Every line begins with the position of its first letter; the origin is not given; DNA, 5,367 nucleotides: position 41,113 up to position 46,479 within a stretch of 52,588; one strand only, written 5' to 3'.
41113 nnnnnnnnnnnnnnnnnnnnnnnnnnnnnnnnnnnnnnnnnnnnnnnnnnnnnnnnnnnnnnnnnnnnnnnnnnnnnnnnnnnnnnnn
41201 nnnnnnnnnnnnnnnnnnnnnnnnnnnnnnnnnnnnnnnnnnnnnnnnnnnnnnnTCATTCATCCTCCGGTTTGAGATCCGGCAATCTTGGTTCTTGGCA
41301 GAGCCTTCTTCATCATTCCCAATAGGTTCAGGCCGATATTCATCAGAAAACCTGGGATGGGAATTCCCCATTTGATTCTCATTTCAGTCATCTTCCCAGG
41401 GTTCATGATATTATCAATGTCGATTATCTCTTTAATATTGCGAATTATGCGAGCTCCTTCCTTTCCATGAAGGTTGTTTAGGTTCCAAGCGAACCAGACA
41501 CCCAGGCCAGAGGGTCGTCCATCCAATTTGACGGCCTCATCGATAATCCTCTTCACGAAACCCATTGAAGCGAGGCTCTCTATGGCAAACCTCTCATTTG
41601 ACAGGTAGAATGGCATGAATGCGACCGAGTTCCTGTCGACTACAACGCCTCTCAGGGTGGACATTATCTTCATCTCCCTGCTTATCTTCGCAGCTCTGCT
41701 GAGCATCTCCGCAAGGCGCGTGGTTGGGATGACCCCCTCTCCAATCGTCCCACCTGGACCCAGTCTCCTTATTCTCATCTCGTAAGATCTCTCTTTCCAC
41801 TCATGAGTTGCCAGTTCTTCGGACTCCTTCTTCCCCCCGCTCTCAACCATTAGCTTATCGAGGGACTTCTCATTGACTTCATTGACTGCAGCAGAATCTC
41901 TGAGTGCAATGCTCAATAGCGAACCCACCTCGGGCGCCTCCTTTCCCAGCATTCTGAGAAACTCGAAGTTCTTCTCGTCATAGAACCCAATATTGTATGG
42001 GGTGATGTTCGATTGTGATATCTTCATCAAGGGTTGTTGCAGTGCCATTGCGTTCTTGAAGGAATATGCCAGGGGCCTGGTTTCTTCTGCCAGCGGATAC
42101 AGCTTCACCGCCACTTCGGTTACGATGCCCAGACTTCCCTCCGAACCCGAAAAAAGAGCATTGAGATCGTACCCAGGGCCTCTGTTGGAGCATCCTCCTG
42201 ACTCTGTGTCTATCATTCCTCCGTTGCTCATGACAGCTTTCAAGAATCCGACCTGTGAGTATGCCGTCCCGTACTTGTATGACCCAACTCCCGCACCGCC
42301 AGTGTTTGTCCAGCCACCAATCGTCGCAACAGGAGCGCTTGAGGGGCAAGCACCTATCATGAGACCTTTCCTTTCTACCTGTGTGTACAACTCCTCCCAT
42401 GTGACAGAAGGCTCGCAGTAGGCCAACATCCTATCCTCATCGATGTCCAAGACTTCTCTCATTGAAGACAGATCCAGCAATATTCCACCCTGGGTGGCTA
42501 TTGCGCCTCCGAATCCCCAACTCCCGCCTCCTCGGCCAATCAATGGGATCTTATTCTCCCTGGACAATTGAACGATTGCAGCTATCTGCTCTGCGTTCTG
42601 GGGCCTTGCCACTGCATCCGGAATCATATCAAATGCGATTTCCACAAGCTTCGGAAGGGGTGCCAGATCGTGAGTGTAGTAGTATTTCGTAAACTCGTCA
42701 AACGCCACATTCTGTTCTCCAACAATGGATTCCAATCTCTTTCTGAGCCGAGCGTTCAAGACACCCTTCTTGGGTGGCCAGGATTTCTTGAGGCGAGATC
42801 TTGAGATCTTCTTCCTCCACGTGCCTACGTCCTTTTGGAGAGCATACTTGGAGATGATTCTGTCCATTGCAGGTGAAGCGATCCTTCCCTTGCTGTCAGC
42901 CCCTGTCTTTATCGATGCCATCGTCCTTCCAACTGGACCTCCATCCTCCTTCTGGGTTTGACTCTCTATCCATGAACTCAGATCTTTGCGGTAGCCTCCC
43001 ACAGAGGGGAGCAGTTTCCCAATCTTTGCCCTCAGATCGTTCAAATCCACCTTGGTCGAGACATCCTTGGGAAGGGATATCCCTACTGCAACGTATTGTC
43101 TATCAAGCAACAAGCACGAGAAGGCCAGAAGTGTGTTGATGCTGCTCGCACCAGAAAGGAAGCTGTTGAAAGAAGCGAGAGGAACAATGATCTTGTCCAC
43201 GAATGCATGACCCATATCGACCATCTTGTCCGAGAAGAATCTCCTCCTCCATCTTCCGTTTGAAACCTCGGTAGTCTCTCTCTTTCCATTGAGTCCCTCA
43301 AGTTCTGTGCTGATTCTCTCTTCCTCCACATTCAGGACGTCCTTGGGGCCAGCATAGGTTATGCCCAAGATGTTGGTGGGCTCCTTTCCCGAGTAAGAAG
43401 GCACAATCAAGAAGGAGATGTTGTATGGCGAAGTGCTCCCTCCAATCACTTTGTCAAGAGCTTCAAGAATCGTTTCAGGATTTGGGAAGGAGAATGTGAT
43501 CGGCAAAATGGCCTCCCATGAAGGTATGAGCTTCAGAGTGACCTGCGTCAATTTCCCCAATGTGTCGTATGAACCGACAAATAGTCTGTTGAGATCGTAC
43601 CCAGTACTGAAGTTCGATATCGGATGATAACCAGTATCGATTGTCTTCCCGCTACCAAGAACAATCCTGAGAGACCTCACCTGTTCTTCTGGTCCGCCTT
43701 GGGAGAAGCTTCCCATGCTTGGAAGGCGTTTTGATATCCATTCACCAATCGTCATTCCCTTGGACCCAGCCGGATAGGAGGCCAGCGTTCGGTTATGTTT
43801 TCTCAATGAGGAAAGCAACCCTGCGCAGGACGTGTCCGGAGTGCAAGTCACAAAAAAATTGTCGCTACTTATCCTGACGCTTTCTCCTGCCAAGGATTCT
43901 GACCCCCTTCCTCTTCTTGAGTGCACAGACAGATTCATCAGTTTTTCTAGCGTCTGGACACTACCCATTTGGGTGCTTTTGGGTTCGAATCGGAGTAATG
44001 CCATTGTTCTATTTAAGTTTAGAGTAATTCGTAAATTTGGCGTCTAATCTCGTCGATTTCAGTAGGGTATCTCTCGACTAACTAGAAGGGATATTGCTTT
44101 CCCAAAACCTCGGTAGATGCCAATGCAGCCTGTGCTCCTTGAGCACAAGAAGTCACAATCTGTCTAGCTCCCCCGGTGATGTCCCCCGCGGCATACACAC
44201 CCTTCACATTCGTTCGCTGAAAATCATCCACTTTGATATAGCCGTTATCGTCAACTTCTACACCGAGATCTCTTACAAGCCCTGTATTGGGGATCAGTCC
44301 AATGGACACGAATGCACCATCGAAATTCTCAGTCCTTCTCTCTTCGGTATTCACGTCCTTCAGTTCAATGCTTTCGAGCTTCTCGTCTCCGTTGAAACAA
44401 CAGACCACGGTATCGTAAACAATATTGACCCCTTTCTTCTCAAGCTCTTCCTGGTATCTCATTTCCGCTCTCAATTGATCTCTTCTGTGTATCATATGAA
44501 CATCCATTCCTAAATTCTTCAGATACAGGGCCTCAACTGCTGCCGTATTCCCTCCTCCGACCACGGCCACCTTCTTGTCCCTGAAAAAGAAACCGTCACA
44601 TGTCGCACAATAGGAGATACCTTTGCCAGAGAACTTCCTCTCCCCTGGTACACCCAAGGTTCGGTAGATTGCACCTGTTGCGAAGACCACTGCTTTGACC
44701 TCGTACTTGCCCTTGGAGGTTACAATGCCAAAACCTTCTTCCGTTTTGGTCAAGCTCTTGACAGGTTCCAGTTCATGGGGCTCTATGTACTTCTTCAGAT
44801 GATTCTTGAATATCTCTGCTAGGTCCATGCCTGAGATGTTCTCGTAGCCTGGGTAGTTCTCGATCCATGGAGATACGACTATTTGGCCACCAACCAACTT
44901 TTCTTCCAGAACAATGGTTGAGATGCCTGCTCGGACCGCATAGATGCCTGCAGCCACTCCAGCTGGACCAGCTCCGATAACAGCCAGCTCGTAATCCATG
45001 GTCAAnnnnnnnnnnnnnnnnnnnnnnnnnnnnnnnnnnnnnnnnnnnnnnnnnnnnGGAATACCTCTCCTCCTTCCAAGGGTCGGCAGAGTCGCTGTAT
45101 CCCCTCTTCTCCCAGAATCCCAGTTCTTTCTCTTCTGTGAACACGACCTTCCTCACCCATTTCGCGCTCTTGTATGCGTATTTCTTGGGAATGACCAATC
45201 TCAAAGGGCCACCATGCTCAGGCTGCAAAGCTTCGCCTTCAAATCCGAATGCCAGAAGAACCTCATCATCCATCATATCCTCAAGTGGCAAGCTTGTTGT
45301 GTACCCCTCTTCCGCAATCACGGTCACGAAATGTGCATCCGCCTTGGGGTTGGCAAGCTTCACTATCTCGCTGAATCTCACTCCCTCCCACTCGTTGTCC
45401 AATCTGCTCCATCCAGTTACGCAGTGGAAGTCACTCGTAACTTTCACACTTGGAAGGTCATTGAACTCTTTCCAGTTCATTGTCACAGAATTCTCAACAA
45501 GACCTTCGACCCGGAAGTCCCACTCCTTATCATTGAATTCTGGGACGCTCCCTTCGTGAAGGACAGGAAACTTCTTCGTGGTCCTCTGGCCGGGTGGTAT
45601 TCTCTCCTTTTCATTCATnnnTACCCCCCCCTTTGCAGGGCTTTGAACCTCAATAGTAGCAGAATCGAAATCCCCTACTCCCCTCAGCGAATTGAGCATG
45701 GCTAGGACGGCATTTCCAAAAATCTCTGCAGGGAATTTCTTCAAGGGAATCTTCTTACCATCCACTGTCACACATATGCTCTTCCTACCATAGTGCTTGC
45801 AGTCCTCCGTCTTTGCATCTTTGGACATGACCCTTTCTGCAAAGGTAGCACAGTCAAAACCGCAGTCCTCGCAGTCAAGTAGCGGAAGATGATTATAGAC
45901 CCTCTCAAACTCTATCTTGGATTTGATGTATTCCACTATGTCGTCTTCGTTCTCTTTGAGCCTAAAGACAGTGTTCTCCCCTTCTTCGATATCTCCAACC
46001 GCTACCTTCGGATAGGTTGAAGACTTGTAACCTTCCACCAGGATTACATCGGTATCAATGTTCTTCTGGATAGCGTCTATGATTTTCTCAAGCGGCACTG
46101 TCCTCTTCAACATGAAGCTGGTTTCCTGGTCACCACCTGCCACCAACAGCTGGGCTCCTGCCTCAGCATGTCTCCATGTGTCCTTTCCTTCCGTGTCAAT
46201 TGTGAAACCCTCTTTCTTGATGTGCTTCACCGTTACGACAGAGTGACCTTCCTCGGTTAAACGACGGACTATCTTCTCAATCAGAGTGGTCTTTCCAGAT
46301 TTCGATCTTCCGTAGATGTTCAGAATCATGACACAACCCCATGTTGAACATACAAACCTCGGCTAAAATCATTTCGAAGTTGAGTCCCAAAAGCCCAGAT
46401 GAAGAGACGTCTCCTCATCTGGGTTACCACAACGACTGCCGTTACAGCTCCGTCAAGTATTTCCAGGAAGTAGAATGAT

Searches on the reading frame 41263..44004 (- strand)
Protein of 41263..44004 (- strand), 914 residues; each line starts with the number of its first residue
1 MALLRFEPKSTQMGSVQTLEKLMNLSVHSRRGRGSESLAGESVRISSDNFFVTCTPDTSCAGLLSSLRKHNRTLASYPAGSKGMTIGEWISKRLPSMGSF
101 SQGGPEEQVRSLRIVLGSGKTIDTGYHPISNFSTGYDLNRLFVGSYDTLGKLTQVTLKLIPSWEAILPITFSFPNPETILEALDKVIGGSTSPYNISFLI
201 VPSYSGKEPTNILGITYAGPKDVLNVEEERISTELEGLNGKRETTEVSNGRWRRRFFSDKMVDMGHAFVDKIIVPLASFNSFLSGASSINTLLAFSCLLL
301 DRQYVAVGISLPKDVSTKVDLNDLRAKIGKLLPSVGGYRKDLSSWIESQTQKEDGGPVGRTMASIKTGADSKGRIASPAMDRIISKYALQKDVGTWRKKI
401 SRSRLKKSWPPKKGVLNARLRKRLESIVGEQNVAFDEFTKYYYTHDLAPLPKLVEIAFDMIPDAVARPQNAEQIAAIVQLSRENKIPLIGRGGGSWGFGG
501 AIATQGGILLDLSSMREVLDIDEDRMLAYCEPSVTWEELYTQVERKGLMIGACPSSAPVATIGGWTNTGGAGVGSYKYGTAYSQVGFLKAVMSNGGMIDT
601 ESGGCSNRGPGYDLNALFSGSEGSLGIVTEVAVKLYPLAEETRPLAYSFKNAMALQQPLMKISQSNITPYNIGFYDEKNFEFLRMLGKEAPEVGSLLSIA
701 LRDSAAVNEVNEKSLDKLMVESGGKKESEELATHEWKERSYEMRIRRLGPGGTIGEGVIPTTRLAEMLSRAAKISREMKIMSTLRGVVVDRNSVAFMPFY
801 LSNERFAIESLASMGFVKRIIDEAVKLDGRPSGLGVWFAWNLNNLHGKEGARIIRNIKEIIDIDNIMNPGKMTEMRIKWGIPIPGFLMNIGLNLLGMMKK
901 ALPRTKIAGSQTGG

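Call 19: search_protein_families(library=pfam, proteins=[window:41263-44004:-], max_evalue=0.00001)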
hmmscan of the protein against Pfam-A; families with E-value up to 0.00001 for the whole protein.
window:41263-44004:- (914 aa): 2 families
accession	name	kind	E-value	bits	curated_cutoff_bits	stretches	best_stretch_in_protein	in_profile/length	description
PF01565.28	FAD_binding_4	-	2.1e-39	134.9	26.4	1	462-600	1-138/139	FAD binding domain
PF02913.24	FAD-oxidase_C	-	1.4e-12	48.3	21.2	1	642-872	5-248/248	FAD linked oxidases, C-terminal domain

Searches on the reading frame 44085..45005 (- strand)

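Call 19: search_protein_families(library=pfam, proteins=[window:44085-45005:-], max_evalue=0.00001)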
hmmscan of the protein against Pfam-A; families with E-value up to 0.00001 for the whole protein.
window:44085-45005:- (307 aa): 8 families
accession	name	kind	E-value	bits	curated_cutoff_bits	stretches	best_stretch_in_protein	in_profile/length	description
PF07992.20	Pyr_redox_2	-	1.1e-58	199.4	26.1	1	6-290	2-291/291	Pyridine nucleotide-disulphide oxidoreductase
PF13738.12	Pyr_redox_3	-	3.3e-26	92.7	30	1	66-274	87-305/305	Pyridine nucleotide-disulphide oxidoreductase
PF00070.33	Pyr_redox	-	4.9e-16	59.4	22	1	145-217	1-81/82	Pyridine nucleotide-disulphide oxidoreductase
PF12831.13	FAD_oxidored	-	2.3e-08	34.2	27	1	7-51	2-50/416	FAD dependent oxidoreductase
PF01494.25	FAD_binding_3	-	9.3e-07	28.8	22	0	5-35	2-32/349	FAD binding domain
PF01266.30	DAO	-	1.1e-06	28.9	27.9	0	7-40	2-37/353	FAD dependent oxidoreductase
PF01134.28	GIDA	-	4.3e-06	26.5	22.1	0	7-36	2-31/391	Glucose inhibited division protein A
PF00890.30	FAD_binding_2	-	6.9e-06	26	20.4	0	7-45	2-41/414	FAD binding domain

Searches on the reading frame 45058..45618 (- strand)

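Call 19: search_protein_families(library=pfam, proteins=[window:45058-45618:-], max_evalue=0.00001)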
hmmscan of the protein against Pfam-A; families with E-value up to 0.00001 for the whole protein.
window:45058-45618:- (187 aa): 1 family
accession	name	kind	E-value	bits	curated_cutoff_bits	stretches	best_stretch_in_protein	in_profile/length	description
PF00174.25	Oxidored_molyb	-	1.9e-42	145.2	24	1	23-169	2-169/169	Oxidoreductase molybdopterin binding domain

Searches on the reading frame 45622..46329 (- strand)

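Call 19: search_protein_families(library=pfam, proteins=[window:45622-46329:-], max_evalue=0.00001)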
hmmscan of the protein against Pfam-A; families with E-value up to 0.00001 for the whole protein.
window:45622-46329:- (236 aa): 2 families
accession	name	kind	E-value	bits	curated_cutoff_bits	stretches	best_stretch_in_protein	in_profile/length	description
PF03205.20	MobB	-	3.6e-30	105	26.6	1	2-123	1-121/133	Molybdopterin guanine dinucleotide synthesis protein B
PF04060.18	FeS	-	4.3e-07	30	23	1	148-178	1-32/33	Putative Fe-S cluster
